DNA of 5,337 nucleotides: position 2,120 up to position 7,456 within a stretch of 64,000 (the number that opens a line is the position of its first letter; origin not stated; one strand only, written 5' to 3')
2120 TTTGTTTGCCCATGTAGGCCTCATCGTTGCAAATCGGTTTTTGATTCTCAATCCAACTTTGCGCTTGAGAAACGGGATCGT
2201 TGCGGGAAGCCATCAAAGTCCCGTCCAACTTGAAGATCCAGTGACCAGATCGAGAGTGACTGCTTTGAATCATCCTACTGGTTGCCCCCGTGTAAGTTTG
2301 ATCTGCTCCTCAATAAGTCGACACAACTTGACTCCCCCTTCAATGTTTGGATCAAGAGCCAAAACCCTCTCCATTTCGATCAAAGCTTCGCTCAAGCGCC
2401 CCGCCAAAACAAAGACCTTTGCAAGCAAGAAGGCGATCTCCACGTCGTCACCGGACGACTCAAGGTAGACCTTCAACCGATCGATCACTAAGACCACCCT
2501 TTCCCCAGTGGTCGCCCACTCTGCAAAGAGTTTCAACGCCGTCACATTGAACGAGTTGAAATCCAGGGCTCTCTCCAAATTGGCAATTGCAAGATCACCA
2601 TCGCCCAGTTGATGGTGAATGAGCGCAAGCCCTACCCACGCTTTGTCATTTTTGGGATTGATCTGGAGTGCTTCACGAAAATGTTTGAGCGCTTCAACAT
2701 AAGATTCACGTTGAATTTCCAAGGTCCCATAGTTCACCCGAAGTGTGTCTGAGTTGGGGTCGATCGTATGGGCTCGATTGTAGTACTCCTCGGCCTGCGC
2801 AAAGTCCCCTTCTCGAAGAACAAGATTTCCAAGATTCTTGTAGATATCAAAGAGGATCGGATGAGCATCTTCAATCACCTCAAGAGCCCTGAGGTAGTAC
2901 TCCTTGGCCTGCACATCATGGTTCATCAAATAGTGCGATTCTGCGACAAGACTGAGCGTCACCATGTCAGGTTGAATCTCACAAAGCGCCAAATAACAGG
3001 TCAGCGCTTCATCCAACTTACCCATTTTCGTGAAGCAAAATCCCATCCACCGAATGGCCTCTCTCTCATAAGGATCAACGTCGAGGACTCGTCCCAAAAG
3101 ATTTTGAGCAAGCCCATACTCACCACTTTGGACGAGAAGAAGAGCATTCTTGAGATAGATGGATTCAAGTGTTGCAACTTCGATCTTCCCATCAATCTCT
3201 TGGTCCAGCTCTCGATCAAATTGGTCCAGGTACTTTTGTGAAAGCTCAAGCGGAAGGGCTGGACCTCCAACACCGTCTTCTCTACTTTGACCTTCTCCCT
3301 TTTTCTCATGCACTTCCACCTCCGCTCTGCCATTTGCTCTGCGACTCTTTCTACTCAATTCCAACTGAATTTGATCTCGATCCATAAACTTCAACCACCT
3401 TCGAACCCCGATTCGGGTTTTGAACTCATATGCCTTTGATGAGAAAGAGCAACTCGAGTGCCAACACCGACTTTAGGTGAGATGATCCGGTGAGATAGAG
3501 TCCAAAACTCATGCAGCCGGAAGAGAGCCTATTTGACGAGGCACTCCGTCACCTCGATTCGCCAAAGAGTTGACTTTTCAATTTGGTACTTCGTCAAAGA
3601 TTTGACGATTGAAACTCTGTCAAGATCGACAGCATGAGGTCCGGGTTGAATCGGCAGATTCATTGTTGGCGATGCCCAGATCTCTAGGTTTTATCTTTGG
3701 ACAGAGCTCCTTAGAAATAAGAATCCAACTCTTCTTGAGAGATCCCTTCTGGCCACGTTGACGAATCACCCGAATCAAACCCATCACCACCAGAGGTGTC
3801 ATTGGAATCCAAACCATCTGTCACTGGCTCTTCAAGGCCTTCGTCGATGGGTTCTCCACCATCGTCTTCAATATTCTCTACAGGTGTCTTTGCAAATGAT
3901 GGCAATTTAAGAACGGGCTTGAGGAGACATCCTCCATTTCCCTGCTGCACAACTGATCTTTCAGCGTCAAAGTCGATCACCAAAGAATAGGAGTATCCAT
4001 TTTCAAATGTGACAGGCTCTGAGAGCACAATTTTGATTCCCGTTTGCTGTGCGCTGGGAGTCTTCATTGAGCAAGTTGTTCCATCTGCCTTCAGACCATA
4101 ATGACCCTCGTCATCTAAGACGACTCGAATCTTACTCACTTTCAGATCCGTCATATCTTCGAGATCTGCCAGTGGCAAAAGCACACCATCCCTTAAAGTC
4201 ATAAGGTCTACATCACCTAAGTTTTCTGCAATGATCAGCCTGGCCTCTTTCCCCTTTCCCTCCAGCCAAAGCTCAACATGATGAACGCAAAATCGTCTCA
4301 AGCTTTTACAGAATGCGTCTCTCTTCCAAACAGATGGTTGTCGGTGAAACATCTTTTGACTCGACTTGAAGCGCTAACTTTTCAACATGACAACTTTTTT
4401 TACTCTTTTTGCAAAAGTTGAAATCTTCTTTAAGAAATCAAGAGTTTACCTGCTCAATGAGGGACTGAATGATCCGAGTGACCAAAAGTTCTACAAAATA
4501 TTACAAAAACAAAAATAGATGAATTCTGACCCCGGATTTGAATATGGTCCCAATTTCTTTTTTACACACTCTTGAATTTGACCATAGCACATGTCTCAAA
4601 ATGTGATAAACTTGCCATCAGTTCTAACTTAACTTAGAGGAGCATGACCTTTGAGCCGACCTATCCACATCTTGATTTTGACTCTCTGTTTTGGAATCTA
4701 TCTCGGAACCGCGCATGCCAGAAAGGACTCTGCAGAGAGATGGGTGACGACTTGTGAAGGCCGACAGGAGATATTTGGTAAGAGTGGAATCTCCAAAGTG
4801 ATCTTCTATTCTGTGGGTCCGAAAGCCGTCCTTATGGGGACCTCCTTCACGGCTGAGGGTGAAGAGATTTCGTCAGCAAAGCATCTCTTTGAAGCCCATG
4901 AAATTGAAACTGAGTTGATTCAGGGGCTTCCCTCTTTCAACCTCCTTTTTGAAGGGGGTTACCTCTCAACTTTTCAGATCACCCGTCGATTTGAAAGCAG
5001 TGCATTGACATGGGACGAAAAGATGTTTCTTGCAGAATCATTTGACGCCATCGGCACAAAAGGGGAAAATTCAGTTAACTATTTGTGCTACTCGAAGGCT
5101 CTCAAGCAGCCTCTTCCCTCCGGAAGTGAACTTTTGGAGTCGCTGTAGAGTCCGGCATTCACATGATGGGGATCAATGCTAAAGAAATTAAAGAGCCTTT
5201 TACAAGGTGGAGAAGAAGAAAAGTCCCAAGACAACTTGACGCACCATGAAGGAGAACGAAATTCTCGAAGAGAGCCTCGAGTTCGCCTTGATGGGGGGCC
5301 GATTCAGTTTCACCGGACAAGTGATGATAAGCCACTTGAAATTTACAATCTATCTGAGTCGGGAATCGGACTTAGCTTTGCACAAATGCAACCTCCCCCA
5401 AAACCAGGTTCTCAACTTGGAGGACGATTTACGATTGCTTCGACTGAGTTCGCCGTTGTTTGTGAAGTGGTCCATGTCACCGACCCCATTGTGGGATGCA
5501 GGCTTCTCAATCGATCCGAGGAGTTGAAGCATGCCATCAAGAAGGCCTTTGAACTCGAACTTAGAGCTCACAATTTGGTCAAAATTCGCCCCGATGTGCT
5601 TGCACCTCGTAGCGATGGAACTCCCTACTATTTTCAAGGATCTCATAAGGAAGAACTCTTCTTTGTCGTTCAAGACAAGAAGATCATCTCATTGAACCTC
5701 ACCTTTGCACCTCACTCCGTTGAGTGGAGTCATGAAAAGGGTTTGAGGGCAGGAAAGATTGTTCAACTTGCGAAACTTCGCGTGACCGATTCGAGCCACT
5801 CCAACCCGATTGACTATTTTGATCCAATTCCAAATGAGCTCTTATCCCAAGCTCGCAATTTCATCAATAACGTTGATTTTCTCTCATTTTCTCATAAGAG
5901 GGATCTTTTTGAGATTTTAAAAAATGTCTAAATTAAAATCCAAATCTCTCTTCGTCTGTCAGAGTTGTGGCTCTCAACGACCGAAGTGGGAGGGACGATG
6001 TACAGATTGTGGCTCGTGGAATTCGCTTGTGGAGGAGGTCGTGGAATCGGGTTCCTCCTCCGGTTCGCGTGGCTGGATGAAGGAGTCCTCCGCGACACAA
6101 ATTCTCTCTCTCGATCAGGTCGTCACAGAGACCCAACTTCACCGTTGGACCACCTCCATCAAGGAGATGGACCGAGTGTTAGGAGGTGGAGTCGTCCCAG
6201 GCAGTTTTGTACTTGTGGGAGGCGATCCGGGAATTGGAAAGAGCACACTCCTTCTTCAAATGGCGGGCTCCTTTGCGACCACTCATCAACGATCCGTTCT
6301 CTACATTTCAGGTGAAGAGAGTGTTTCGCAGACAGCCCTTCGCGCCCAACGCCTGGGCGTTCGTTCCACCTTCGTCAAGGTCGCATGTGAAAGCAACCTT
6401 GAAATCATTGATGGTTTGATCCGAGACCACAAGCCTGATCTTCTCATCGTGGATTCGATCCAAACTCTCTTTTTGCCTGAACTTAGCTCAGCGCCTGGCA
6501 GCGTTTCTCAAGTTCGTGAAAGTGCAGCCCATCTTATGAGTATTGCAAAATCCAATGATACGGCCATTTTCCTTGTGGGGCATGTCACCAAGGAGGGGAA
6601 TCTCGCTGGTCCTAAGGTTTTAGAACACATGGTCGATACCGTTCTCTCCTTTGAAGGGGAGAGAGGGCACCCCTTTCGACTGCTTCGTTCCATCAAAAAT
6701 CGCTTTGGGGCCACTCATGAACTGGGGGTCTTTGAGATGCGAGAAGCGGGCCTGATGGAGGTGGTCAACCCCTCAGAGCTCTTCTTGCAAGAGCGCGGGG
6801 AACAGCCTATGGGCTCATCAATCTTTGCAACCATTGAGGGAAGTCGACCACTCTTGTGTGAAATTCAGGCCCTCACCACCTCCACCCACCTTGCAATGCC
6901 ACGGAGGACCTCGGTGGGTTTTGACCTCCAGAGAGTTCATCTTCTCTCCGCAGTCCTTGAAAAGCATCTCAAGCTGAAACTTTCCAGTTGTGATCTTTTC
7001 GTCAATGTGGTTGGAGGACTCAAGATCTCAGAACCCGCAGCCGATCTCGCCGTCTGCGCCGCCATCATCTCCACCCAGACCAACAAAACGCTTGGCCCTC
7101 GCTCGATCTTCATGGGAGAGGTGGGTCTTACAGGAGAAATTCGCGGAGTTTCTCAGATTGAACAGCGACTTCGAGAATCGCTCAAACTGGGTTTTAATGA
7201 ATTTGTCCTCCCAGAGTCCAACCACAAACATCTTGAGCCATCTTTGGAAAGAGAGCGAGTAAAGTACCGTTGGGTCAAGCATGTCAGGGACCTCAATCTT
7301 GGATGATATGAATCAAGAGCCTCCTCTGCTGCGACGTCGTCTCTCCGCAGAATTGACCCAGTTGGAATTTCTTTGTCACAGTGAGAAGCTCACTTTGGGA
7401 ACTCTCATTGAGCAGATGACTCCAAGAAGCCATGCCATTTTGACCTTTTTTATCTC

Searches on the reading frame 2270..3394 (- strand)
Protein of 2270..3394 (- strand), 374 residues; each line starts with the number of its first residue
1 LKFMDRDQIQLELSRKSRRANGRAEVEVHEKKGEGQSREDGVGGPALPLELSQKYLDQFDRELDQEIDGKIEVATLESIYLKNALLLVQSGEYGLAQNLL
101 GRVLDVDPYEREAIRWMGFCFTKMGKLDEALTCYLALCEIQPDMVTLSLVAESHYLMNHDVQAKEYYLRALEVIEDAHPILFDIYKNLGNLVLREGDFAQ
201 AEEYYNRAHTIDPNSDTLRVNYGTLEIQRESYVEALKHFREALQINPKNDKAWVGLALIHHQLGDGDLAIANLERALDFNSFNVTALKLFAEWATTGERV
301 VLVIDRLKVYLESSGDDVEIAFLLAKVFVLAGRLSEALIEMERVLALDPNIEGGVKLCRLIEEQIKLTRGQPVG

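Call 9: search_protein_families(library=pfam, proteins=[window:2270-3394:-], max_evalue=0.01)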
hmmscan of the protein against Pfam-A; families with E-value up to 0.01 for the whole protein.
window:2270-3394:- (374 aa): 23 families
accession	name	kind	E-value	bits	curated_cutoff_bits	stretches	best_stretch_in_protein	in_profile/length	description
PF07719.23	TPR_2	-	4.3e-33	111.1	27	4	183-214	2-33/34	Tetratricopeptide repeat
PF00515.34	TPR_1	-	1.2e-29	101.4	27.8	4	183-214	2-33/34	Tetratricopeptide repeat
PF14559.12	TPR_19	-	9.3e-27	93.6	25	3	228-278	3-53/68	Tetratricopeptide repeat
PF13424.12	TPR_12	-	3.2e-24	85.3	30.1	2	147-212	6-75/77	Tetratricopeptide repeat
PF13428.12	TPR_14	-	1.1e-22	78.7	23.5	2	183-224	2-43/44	Tetratricopeptide repeat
PF13181.12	TPR_8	-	1.1e-22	78.6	25.7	1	251-280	2-31/34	Tetratricopeptide repeat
PF13432.12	TPR_16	-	3.6e-21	75.7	32.7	1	226-281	7-62/65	Tetratricopeptide repeat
PF13414.12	TPR_11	-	4.4e-21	74.7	26.8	2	226-264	4-42/42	TPR repeat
PF23914.1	TPR_CcmH_CycH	-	3.1e-14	53.6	42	1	240-292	40-92/158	Cytochrome c-type biogenesis protein H TPR domain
PF13371.12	TPR_9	-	2.7e-12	47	35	2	188-250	1-63/73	Tetratricopeptide repeat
PF13431.12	TPR_17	-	4.4e-11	42.6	24.4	1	239-265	2-28/34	Tetratricopeptide repeat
PF12895.13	ANAPC3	-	7.3e-11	42.6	27.2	1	197-275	4-81/82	Anaphase-promoting complex, cyclosome, subunit 3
PF13176.12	TPR_7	-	1.7e-09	37.4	27.9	0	186-214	3-33/36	Tetratricopeptide repeat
PF13174.12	TPR_6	-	8.9e-09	35.9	26.3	0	113-143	2-32/33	Tetratricopeptide repeat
PF25063.1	ARM_TT21_C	-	1.6e-07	31.9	35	0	75-134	93-152/209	Tetratricopeptide repeat protein 21 C-terminal ARM domain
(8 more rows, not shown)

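Call 10: search_protein_families(library=ncbifam, proteins=[window:2270-3394:-], max_evalue=0.01)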
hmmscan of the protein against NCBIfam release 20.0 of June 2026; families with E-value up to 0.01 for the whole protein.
window:2270-3394:- (374 aa): 28 families (the best 25 are shown)
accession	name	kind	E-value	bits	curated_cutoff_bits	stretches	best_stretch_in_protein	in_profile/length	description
NF040959.1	MamA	equivalog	1.7e-21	76.6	200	2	168-283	57-172/204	magnetosome protein MamA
TIGR02917.1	PEP_TPR_lipo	equivalog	1.9e-20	72.4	312.2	2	184-288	467-571/899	XrtA/PEP-CTERM system TPR-repeat protein PrsT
TIGR02521.1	type_IV_pilW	equivalog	4.4e-18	65.7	154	2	155-326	41-211/234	type IV pilus biogenesis/stability protein PilW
TIGR02552.1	LcrH_SycD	equivalog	1.6e-14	53.7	104.8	2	72-175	14-117/136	SycD/LcrH family type III secretion system chaperone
NF047371.1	FlcA_CTERM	equivalog_domain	2e-12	46.4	300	1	183-278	439-535/646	periplasmic flagellar collar protein FlcA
NF033758.1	gliding_GltE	equivalog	4.7e-11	42.3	225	1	164-287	208-326/411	adventurous gliding motility TPR repeat lipoprotein GltE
TIGR00990.1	3a0801s09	subfamily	8.3e-10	37.9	757.25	1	166-242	489-568/615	mitochondrial import receptor subunit TOM70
NF002725.1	PRK02603.1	equivalog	2.4e-09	37.4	143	1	231-289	50-111/173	photosystem I assembly protein Ycf3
NF052415.1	T3SS_chap_SctY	equivalog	2.6e-09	37.5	70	0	188-277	12-104/106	type III secretion apparatus assembly chaperone SctY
TIGR00540.1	TPR_hemY_coli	hypoth_equivalog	1.7e-08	33.6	142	0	214-269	324-378/385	heme biosynthesis-associated TPR protein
NF047558.1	TPR_END_plus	domain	2.4e-08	33.8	32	0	252-282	1-31/56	TPR end-of-group domain-containing protein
NF033762.1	social_mot_Tgl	equivalog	5.4e-08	32.5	225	1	184-278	33-128/252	social motility TPR repeat lipoprotein Tgl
NF052312.1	T9SS_PorW_SprE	equivalog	1.1e-07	30.9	250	1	72-254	174-366/716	type IX secretion system periplasmic lipoprotein PorW/SprE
NF033920.0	C39_PA2778_fam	equivalog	3.5e-07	29.9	150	1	198-279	172-253/255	PA2778 family cysteine peptidase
NF040561.1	PrimPol_Msp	equivalog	1.1e-06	27.5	200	1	193-293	2-98/515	CRISPR-associated primase-polymerase type A1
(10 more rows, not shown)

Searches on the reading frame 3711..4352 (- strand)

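Call 9: search_protein_families(library=pfam, proteins=[window:3711-4352:-], max_evalue=0.01)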
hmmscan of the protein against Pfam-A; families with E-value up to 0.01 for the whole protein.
window:3711-4352:- (213 aa): 1 family
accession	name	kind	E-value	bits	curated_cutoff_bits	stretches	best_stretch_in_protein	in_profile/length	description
PF14321.11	DUF4382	-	1.8e-18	67.5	25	1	36-146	37-136/136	Domain of unknown function (DUF4382)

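Call 10: search_protein_families(library=ncbifam, proteins=[window:3711-4352:-], max_evalue=0.01)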
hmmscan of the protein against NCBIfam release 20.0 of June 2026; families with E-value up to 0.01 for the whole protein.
window:3711-4352:- (213 aa): 0 families

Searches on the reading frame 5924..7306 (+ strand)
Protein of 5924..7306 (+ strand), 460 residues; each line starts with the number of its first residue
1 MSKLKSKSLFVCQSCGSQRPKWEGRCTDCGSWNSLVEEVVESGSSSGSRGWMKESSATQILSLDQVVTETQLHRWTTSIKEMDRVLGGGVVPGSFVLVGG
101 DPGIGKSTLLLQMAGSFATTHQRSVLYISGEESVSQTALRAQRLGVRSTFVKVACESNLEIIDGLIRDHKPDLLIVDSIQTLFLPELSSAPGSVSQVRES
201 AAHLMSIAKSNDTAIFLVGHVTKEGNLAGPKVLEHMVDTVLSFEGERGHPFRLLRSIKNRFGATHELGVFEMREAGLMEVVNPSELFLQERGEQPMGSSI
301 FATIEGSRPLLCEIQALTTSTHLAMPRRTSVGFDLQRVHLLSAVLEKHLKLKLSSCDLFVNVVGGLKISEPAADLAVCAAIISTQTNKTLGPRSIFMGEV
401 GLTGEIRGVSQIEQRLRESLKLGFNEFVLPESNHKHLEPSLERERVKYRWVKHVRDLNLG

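Call 35: search_protein_families(library=ncbifam, proteins=[window:5924-7306:+], max_evalue=0.00001)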
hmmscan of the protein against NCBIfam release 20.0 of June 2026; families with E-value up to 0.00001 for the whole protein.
window:5924-7306:+ (460 aa): 14 families
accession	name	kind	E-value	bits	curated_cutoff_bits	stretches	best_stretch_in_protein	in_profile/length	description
TIGR00416.1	sms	equivalog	2.6e-172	573.7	403.05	1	5-438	3-438/454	DNA repair protein RadA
NF006799.0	PRK09302.1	equivalog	1.6e-13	50.1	408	1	70-269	250-459/515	circadian clock protein KaiC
TIGR03881.1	KaiC_arch_4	hypoth_equivalog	4.1e-12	46.3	247.8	1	74-172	2-97/231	KaiC domain-containing protein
TIGR02902.1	spore_lonB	equivalog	3.5e-11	42.4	723.3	1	341-444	412-515/531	ATP-dependent protease LonB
TIGR02903.1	spore_lon_C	equivalog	1.8e-10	40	678.8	1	343-442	498-597/615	Lon family ATP-dependent protease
TIGR02237.1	recomb_radB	equivalog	3.6e-10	40.1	172.4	1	82-251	1-185/210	DNA repair and recombination protein RadB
TIGR03600.1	phage_DnaB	exception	2.9e-09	36.4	498.65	1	52-141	153-242/421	phage replicative helicase, DnaB family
NF006861.0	PRK09361.1-1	equivalog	2e-07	30.8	278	0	76-279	6-229/235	DNA repair and recombination protein RadB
TIGR03877.1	thermo_KaiC_1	hypoth_equivalog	1.2e-06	28.2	307.25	0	73-137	2-65/238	KaiC domain-containing protein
TIGR00764.1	lon_rel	equivalog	1.3e-06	27.3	516.6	0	337-441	466-571/608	ATP-dependent protease LonB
NF004723.0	PRK06067.1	subfamily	2.2e-06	27.3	194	0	68-141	9-81/243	flagellar accessory protein FlaH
TIGR00665.1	DnaB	equivalog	2.8e-06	26.4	385.25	1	53-140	155-242/435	replicative DNA helicase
NF006320.0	PRK08533.1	equivalog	3.3e-06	26.9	215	0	76-133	7-63/230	flagellar accessory protein FlaH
NF005852.0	PRK07773.1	equivalog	6.6e-06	24.7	780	0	60-140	184-264/886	replicative DNA helicase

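Call 36: find_homologous_proteins(query=window:5924-7306:+, max_evalue=1e-100)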
Query window:5924-7306:+ (460 aa): 7936 proteins with E <= 1e-100 among 8000 candidates; the best 120 are listed.
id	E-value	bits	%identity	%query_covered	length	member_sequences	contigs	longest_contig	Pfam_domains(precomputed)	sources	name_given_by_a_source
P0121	1.3e-191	656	65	99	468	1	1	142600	PF18073.8,PF06745.20,PF03796.22,PF23442.2,PF05362.20,PF00004.36,PF00154.28,PF13481.13,PF13541.13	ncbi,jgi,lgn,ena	jgi:DNA repair protein RadA/Sms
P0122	5.8e-190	650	64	100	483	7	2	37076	PF18073.8,PF06745.20,PF03796.22,PF05362.20,PF00004.36,PF00154.28,PF13481.13,PF13541.13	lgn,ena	-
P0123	8.4e-189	646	65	99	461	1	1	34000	PF18073.8,PF06745.20,PF03796.22,PF23442.2,PF05362.20,PF13401.13,PF00154.28,PF13481.13,PF13541.13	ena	-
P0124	1.6e-188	645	64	99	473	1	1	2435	PF18073.8,PF06745.20,PF03796.22,PF23442.2,PF05362.20,PF00004.36,PF13401.13,PF13481.13,PF13541.13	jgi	jgi:DNA repair protein RadA/Sms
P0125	6.5e-188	643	63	99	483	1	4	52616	PF18073.8,PF06745.20,PF03796.22,PF05362.20,PF13401.13,PF00154.28,PF13481.13,PF13541.13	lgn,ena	-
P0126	5.1e-187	640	63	99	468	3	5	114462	PF18073.8,PF06745.20,PF03796.22,PF23442.2,PF05362.20,PF00004.36,PF13401.13,PF00154.28,PF13481.13,PF13541.13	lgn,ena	-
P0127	1.6e-186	639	62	99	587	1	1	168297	PF18073.8,PF06745.20,PF03796.22,PF05362.20,PF00004.36,PF13401.13,PF00154.28,PF13481.13,PF13541.13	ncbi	-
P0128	1.7e-186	639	64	99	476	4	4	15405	PF18073.8,PF06745.20,PF03796.22,PF23442.2,PF05362.20,PF00004.36,PF13401.13,PF13481.13,PF13541.13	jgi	jgi:DNA repair protein RadA/Sms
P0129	4.9e-186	637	63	99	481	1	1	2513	PF18073.8,PF06745.20,PF03796.22,PF23442.2,PF05362.20,PF00004.36,PF13401.13,PF00154.28,PF13481.13,PF13541.13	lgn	-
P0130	5.4e-186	637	64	99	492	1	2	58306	PF18073.8,PF06745.20,PF03796.22,PF23442.2,PF05362.20,PF00004.36,PF13401.13,PF13481.13,PF13541.13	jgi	jgi:DNA repair protein RadA/Sms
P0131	5.7e-186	637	63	98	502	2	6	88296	PF18073.8,PF06745.20,PF03796.22,PF05362.20,PF00004.36,PF13401.13,PF00154.28,PF13481.13,PF13191.13,PF13541.13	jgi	jgi:DNA repair protein RadA/Sms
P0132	6.0e-186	637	63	99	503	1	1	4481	PF18073.8,PF06745.20,PF03796.22,PF23442.2,PF05362.20,PF02702.24,PF13481.13,PF13541.13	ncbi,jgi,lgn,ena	jgi:DNA repair protein RadA/Sms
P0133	9.5e-186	636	63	99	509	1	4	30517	PF18073.8,PF06745.20,PF03796.22,PF23442.2,PF05362.20,PF00004.36,PF13401.13,PF00154.28,PF13481.13,PF13541.13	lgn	-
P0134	1.1e-185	636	62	99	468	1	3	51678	PF18073.8,PF06745.20,PF03796.22,PF23442.2,PF05362.20,PF00004.36,PF13401.13,PF13481.13,PF13541.13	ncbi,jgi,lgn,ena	-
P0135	1.2e-185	636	64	99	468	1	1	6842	PF18073.8,PF06745.20,PF03796.22,PF23442.2,PF05362.20,PF00004.36,PF13401.13,PF13481.13,PF13541.13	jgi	-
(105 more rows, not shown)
